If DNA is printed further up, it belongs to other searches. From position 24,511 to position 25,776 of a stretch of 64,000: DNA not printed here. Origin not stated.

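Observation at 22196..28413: Divergent accessory cassette built around a carrier protein, two amidotransferases, an adenylating ligase and a NeuD/PglD-type acyltransferase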

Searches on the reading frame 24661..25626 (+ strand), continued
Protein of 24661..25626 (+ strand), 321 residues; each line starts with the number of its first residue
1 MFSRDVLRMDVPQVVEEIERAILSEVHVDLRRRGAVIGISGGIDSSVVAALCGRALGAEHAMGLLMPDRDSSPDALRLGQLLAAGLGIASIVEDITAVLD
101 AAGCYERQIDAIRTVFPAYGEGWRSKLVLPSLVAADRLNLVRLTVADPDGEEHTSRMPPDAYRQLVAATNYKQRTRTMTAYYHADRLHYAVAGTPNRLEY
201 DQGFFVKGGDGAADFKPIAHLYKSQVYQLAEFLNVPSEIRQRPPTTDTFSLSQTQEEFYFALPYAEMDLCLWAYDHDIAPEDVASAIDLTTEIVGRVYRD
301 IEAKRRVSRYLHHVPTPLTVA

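Call 42: search_protein_families(library=pfam, proteins=[L064:12856-14343:+, L064:14340-15572:+, L064:15610-16371:+, L064:16368-17321:+, L064:17318-19228:+, L064:8071-9168:+, L064:6683-7894:+, L064:5324-6643:+, L014:13012-14523:+, L014:14624-15685:+], max_evalue=0.0001)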
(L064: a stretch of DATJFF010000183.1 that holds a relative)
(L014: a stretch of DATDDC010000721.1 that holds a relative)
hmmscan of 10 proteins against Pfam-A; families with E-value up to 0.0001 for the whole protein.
L064:12856-14343:+ (495 aa): 6 families
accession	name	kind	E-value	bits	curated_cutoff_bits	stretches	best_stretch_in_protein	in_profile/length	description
PF00534.26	Glycos_transf_1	-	9.7e-35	120.1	26.4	1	300-462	6-171/172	Glycosyl transferases group 1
PF13692.12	Glyco_trans_1_4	-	9.3e-34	117.2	27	1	311-449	4-142/142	Glycosyl transferases group 1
PF13439.12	Glyco_transf_4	-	6e-27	95.2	28.5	1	132-291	1-169/170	Glycosyltransferase Family 4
PF13579.12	Glyco_trans_4_4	-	3.2e-16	60.5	29.7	1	133-287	1-158/158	Glycosyl transferase 4-like domain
PF13477.12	Glyco_trans_4_2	-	1.8e-09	38.3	23.4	1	135-234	9-107/139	Glycosyl transferase 4-like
PF13524.12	Glyco_trans_1_2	-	5.9e-09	36.4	25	1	339-473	14-138/144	Glycosyl transferase-like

L064:14340-15572:+ (410 aa): 2 families
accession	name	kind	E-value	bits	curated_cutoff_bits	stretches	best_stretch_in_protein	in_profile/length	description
PF02786.22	CPSase_L_D2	-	4.9e-06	26.6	19.8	0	254-307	129-182/211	Carbamoyl-phosphate synthase L chain, ATP binding domain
PF15632.11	ATPgrasp_Ter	-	5.7e-06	26.6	29.1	1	262-337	45-118/131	ATP-grasp in the biosynthetic pathway with Ter operon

L064:15610-16371:+ (253 aa): 2 families
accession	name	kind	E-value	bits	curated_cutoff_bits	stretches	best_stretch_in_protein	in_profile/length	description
PF02348.25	CTP_transf_3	-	6.9e-46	157.2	22.6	1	6-214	2-215/217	Cytidylyltransferase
PF12804.13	NTP_transf_3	-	1.4e-11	45.3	27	1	11-122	11-119/160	MobA-like NTP transferase domain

L064:16368-17321:+ (317 aa): 2 families
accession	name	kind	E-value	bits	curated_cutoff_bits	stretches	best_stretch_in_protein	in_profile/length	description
PF02826.25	2-Hacid_dh_C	-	3.9e-57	192.9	25.1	1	116-289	1-177/178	D-isomer specific 2-hydroxyacid dehydrogenase, NAD binding domain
PF00389.36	2-Hacid_dh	-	2.9e-21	76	24.6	1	25-314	14-126/134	D-isomer specific 2-hydroxyacid dehydrogenase, catalytic domain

L064:17318-19228:+ (636 aa): 5 families
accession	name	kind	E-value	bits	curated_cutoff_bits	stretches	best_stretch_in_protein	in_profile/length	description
PF08240.17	ADH_N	-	5.7e-28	97.7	23.5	1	324-438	2-103/104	Alcohol dehydrogenase GroES-like domain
PF00535.33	Glycos_transf_2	-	1.8e-22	80.5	23.3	1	10-164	1-163/168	Glycosyl transferase family 2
PF16912.11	Glu_dehyd_C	-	6.7e-15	55.6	34.9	1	445-616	3-198/211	Glucose dehydrogenase C-terminus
PF13641.12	Glyco_tranf_2_3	-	2.1e-09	38.2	27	1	7-221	1-229/230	Glycosyltransferase like family 2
PF00107.32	ADH_zinc_N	-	1.5e-07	31.9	31.8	1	482-594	2-127/129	Zinc-binding dehydrogenase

L064:8071-9168:+ (365 aa): 4 families
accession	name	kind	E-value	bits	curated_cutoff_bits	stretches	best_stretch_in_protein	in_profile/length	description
PF00158.32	Sigma54_activat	-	4.8e-26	91.9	20.2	1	28-167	1-140/168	Sigma-54 interaction domain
PF25601.1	AAA_lid_14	-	2.5e-16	59.7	27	1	199-278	1-81/87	AAA+ ATPase lid domain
PF14532.12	Sigma54_activ_2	-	2.3e-14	54.3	25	1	29-198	1-138/138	Sigma-54 interaction domain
PF13191.12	AAA_16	-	5.5e-05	24.2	32.6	0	50-104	25-85/167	AAA ATPase domain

L064:6683-7894:+ (403 aa): 1 family
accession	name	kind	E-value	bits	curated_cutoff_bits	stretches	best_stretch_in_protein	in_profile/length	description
PF04389.22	Peptidase_M28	-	5.7e-22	78.8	21.3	1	169-375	11-178/193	Peptidase family M28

L064:5324-6643:+ (439 aa): 1 family
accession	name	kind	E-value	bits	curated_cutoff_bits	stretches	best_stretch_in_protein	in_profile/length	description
PF01566.24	Nramp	-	8.5e-32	111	29.8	1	53-402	3-347/357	Natural resistance-associated macrophage protein-like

L014:13012-14523:+ (503 aa): 1 family
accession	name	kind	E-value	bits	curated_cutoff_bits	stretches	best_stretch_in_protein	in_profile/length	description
PF07228.17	SpoIIE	-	1.4e-42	146.3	25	1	315-500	2-190/192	Stage II sporulation protein E (SpoIIE)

L014:14624-15685:+ (353 aa): 0 families

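Call 49: search_dna_similar(query=window:24661-25623:+, collection=plasmids, mode=protein, max_evalue=1e-30, max_rows=25)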
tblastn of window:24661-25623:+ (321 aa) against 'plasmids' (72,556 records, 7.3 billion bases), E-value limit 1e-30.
Records with a match: 116; places in all: 116; records where one place covers at least 80% of the query: 115.
Best place of each record, by identity: 60-80% 2; <60% 114.
By first word of the organism name: Sinorhizobium 76; Azospirillum 12; Ensifer 9; Shinella 8; Mesorhizobium 7; Rhizobium 2; Nitratireductor 1; Roseateles 1.
By predicted mobility (MOB-suite, as given by PLSDB): mobilizable 61; non-mobilizable 43; conjugative 12.
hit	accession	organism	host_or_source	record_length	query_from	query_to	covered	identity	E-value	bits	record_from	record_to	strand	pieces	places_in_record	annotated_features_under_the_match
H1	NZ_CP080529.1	Mesorhizobium sp. AR07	Oxytropis sp.,Cell culture,root nodule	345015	2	315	98%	61.1%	5e-116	375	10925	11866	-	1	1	nadE: NAD(+) synthase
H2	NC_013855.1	Azospirillum sp. B510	-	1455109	2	321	100%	55.6%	1e-97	322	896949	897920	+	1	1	record has no annotation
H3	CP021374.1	Rhizobium sp. ACO-34A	Agave americana L.,cell ...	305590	2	315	98%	56.4%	1e-102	337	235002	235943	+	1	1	NAD(+) synthase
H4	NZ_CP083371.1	Ensifer canadensis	Melilotus albus,Cell Culture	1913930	2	315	98%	56.4%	1e-101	334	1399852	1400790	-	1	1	none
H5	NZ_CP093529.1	Shinella zoogloeoides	-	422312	7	315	96%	57.0%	6e-101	332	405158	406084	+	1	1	nadE: NAD(+) synthase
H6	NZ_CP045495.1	Mesorhizobium sp. NBSH29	pure culture,nutrient broth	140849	2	315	98%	56.1%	6e-103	337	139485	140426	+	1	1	nadE: NAD(+) synthase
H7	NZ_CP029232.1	Sinorhizobium fredii CCBAU 45436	Glycine max,cell culture,plant root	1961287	1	315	98%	55.6%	2e-102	336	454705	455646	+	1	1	record has no annotation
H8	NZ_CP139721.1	Nitratireductor rhodophyticola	Bacterial Culture,hydrothermal vent ...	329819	29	315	89%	61.0%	2e-103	339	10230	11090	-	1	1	nadE: NAD(+) synthase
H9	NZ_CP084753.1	Roseateles sp. XES5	Xenopus laevis,bacterial culture,swab ...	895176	7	315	96%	56.6%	6e-99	326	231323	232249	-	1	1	nadE: NAD(+) synthase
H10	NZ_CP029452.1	Sinorhizobium fredii CCBAU 25509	Glycine soja,cell culture,plant root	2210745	2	315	98%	55.7%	4e-102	335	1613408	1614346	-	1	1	record has no annotation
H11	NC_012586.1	Sinorhizobium fredii NGR234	-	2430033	2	315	98%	55.7%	1e-101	334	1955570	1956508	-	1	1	record has no annotation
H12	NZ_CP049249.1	Rhizobium rhizoryzae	cell culture,soil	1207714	7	315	96%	56.3%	2e-102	336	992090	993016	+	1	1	none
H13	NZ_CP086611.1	Shinella zoogloeoides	-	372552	7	315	96%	56.3%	9e-99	325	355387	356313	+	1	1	nadE: NAD(+) synthase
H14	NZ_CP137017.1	Sinorhizobium fredii GR64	Phaseolus vulgaris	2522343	2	315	98%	55.4%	2e-100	330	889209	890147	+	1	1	record has no annotation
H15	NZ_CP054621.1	Azospirillum oryzae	cell culture,soil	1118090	2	321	100%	54.3%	5e-96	317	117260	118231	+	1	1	record has no annotation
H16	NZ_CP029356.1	Azospirillum thermophilum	cell culture,hot spring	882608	2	308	96%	56.5%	6e-101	332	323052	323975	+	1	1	nadE: NAD(+) synthase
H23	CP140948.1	Sinorhizobium meliloti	Medicago lupulina,whole organism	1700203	1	315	98%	54.9%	3e-102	335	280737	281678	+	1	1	nadE: NAD(+) synthase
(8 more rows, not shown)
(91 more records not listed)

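Call 50: get_annotated_region(hit=H23, flank=9000)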
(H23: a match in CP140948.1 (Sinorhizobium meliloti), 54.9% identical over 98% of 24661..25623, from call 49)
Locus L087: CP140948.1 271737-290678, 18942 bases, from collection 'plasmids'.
description: Sinorhizobium meliloti strain ml59 plasmid pSymB, complete sequence
organism: Sinorhizobium meliloti (NCBI taxid 382)
taxonomy: Bacteria; Pseudomonadota; Alphaproteobacteria; Hyphomicrobiales; Rhizobiaceae; Sinorhizobium; Sinorhizobium meliloti
host: -; source: Medicago lupulina,whole organism; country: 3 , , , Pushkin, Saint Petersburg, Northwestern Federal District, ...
typing (MOB-suite, as given by PLSDB): mobilizable; relaxase MOBQ
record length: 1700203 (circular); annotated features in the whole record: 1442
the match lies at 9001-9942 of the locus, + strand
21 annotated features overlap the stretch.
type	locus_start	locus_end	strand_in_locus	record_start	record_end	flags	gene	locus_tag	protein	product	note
CDS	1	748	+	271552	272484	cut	-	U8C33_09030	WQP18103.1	sugar ABC transporter permease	-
CDS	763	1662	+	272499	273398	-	-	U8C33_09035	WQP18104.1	carbohydrate ABC transporter permease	-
CDS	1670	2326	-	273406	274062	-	-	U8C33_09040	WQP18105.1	DUF6064 family protein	-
CDS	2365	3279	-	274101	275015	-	-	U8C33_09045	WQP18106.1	aldo/keto reductase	-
CDS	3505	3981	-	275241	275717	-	-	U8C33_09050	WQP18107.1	VOC family protein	-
CDS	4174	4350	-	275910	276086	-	-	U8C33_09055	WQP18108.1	hypothetical protein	-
CDS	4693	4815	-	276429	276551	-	-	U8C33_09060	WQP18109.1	hypothetical protein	-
CDS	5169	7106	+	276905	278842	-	asnB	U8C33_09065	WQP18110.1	asparagine synthase (glutamine-hydrolyzing)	-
CDS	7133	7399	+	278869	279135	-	-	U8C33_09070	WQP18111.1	acyl carrier protein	-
CDS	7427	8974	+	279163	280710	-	-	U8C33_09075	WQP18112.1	class I adenylate-forming enzyme family protein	-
CDS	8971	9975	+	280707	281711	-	nadE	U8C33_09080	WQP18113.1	NAD(+) synthase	-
CDS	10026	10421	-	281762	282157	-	-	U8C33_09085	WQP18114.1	hypothetical protein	-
CDS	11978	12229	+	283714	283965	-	-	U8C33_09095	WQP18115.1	DUF1127 domain-containing protein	-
CDS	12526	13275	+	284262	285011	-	minC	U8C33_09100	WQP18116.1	septum site-determining protein MinC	-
CDS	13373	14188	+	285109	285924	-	minD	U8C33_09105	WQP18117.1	septum site-determining protein MinD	-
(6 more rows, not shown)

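Call 57: predict_structure(alignment_id=A1)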
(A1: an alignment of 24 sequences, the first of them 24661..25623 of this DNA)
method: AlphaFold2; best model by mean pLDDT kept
length: 321 residues; sequences in the alignment: 24
mean_pLDDT: 84.7   pTM: 0.85
mean pLDDT of the five models: 84.7, 83.5, 83.3, 78.3, 60.0
residues with pLDDT >= 90: 162; 70-90: 107; 50-70: 41; < 50: 11
segments of 3 or more residues with pLDDT < 50: 313-321
pLDDT, mean of each block of 10 residues (from residue 1): 86 97 96 95 93 98 91 87 97 93 89 92 80 60 88 87 81 88 97 81 55 84 93 95 70 69 85 94 90 88 75 43 39
secondary structure, 60 per line:
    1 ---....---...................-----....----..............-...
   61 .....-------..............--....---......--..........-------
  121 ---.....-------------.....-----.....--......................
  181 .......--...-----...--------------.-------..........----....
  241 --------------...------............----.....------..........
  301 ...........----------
elements in order: H4-7 H11-29 E35-38 H43-56 E61-65 H73-86 E89-92 H96-101 H104-113 E124-128 E142-146 E152-156 H159-187 E190-192 H223-232 H237-240 H264-275 H280-284 H291-311

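Call 59: fold_search(model_id=the predicted structure, library=pdb)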
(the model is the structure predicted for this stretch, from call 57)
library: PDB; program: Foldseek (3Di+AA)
matches with E <= 10: 1224; with E <= 0.001: 157
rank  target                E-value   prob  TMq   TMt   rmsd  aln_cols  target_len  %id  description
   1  2e18_A                1.4e-16  1.00  0.66  0.81   4.2       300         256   27  Crystal structure of project PH0182 from Pyrococcus horikoshii OT3 (released 2007-04-24)
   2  1xng_A                3.8e-13  1.00  0.64  0.79   4.0       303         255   21  Crystal Structure of NH3-dependent NAD+ synthetase from Helicobacter pylori (released 2005-04-05)
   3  1xng_B                4.7e-13  1.00  0.63  0.76   4.2       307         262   20  Crystal Structure of NH3-dependent NAD+ synthetase from Helicobacter pylori (released 2005-04-05)
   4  1xnh                  3.9e-12  1.00  0.63  0.79   3.8       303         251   21  Crystal Structure of NH3-dependent NAD+ synthetase from Helicobacter pylori (released 2005-04-05)
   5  3p52_B                6.0e-12  1.00  0.58  0.79   6.6       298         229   23  NH3-dependent NAD synthetase from Campylobacter jejuni subsp. jejuni NCTC 11168 in complex with the nitrate ion (released 2010-10-27)
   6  3fiu_A                7.8e-12  1.00  0.60  0.79   4.7       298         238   23  Structure of NMN synthetase from Francisella tularensis (released 2009-03-03)
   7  3p52_A                3.1e-11  1.00  0.57  0.79   6.4       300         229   22  NH3-dependent NAD synthetase from Campylobacter jejuni subsp. jejuni NCTC 11168 in complex with the nitrate ion (released 2010-10-27)
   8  4f4h_A                1.8e-10  1.00  0.47  0.29  14.7       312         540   21  Crystal structure of a Glutamine dependent NAD+ synthetase from Burkholderia thailandensis (released 2012-08-08)
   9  5kha_B                8.1e-10  1.00  0.48  0.30  14.9       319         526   17  Structure of glutamine-dependent NAD+ synthetase from Acinetobacter baumannii in complex with adenosine diphosphate (A (released 2016-07-27)
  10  1nsy_A                1.1e-09  1.00  0.59  0.69   4.7       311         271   20  CRYSTAL STRUCTURE OF NH3-DEPENDENT NAD+ SYNTHETASE FROM BACILLUS SUBTILIS (released 1997-07-23)
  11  5kha_A                1.3e-09  1.00  0.48  0.30  15.4       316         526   18  Structure of glutamine-dependent NAD+ synthetase from Acinetobacter baumannii in complex with adenosine diphosphate (A (released 2016-07-27)
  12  3q4g_A                1.4e-09  1.00  0.61  0.73   5.5       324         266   20  Structure of NAD synthetase from Vibrio cholerae (released 2011-01-26)
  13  4f4h_B                1.5e-09  1.00  0.48  0.29  15.3       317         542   22  Crystal structure of a Glutamine dependent NAD+ synthetase from Burkholderia thailandensis (released 2012-08-08)
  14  5wp0_B                2.1e-09  1.00  0.53  0.61   7.0       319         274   19  Crystal structure of NAD synthetase NadE from Vibrio fischeri (released 2017-08-16)
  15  3n05_B                2.7e-09  1.00  0.59  0.35   4.6       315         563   19  CRYSTAL STRUCTURE OF NH3-DEPENDENT NAD+ SYNTHETASE FROM STREPTOMYCES AVERMITILIS (released 2010-07-07)
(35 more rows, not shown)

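Call 65: get_annotated_region(hit=H1, flank=9000)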
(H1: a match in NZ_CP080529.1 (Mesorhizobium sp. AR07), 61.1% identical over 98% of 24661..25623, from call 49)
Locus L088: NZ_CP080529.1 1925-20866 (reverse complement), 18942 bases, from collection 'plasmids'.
description: Mesorhizobium sp. AR07 plasmid pMspAR07a, complete sequence
organism: Mesorhizobium sp. AR07 (NCBI taxid 2865838)
taxonomy: Bacteria; Pseudomonadota; Alphaproteobacteria; Hyphomicrobiales; Phyllobacteriaceae; Mesorhizobium; Mesorhizobium sp. AR07
host: -; source: Oxytropis sp.,Cell culture,root nodule; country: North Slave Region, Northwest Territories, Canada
typing (MOB-suite, as given by PLSDB): non-mobilizable
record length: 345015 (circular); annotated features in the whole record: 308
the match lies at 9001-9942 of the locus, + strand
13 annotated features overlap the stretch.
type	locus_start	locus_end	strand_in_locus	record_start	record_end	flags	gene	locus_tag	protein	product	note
CDS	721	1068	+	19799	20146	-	tnpB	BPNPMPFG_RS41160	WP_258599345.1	IS66 family insertion sequence element accessory protein TnpB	-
CDS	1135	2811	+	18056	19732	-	-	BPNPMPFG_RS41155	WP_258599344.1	IS66 family transposase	-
CDS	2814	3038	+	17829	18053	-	-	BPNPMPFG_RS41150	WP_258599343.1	hypothetical protein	-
CDS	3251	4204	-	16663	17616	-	-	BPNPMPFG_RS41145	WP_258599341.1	IS481 family transposase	-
CDS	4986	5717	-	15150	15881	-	-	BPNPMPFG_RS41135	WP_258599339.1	AAA family ATPase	-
CDS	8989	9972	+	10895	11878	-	nadE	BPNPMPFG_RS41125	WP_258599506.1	NAD(+) synthase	GO:0009435 - NAD biosynthetic process [Evidence IEA]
CDS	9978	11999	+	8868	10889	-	asnB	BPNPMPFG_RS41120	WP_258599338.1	asparagine synthase (glutamine-hydrolyzing)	GO:0006529 - asparagine biosynthetic process [Evidence IEA]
CDS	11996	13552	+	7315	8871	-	-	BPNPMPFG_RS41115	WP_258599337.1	AMP-binding protein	-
CDS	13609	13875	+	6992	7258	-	-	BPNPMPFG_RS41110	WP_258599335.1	acyl carrier protein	GO:0006633 - fatty acid biosynthetic process [Evidence IEA]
CDS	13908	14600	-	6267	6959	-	-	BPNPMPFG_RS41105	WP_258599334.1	class I SAM-dependent methyltransferase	-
CDS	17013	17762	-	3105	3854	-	-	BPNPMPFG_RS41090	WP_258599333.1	hypothetical protein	-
CDS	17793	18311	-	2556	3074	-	-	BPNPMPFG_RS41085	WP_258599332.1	DUF982 domain-containing protein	-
CDS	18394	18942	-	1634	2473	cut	-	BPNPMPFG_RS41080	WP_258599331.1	FkbM family methyltransferase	-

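Call 66: get_annotated_region(hit=H16, flank=9000)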
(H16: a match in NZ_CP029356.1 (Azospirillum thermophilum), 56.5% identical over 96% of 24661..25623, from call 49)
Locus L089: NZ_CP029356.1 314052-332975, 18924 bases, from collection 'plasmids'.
description: Azospirillum thermophilum strain CFH 70021 plasmid unnamed1
organism: Azospirillum thermophilum (NCBI taxid 2202148)
taxonomy: Bacteria; Pseudomonadota; Alphaproteobacteria; Rhodospirillales; Azospirillaceae; Azospirillum; Azospirillum thermophilum
host: -; source: cell culture,hot spring; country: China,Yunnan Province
typing (MOB-suite, as given by PLSDB): non-mobilizable
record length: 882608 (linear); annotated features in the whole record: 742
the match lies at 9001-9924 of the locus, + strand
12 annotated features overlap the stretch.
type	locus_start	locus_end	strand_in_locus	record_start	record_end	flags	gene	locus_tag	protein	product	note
CDS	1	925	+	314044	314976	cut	-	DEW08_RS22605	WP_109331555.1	glycosyltransferase family 2 protein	-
CDS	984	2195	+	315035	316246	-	-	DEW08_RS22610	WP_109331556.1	glycosyltransferase family 4 protein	-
CDS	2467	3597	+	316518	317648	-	-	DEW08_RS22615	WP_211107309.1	glycosyltransferase family 4 protein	-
CDS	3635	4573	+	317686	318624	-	-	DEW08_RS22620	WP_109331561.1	polysaccharide deacetylase family protein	GO:0005975 - carbohydrate metabolic process [Evidence IEA]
CDS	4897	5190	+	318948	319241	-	-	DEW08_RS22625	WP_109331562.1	acyl carrier protein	GO:0006633 - fatty acid biosynthetic process [Evidence IEA]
CDS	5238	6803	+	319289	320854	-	-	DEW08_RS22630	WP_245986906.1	AMP-binding protein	-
CDS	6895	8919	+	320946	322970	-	asnB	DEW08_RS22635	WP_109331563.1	asparagine synthase (glutamine-hydrolyzing)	GO:0006529 - asparagine biosynthetic process [Evidence IEA]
CDS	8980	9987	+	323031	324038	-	nadE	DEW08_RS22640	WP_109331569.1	NAD(+) synthase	GO:0009435 - NAD biosynthetic process [Evidence IEA]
CDS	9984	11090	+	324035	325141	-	-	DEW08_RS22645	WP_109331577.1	GNAT family N-acetyltransferase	-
CDS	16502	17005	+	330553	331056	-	-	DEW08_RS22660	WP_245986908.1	MarR family transcriptional regulator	GO:0006355 - regulation of DNA-templated transcription [Evidence IEA]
CDS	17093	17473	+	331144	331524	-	-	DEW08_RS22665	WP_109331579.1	response regulator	GO:0000160 - phosphorelay signal transduction system [Evidence IEA]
CDS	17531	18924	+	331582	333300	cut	-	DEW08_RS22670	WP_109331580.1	monovalent cation:proton antiporter-2 (CPA2) family protein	GO:0006812 - monoatomic cation transport [Evidence IEA]; GO:1902600 - proton transmembrane transport [Evidence IEA]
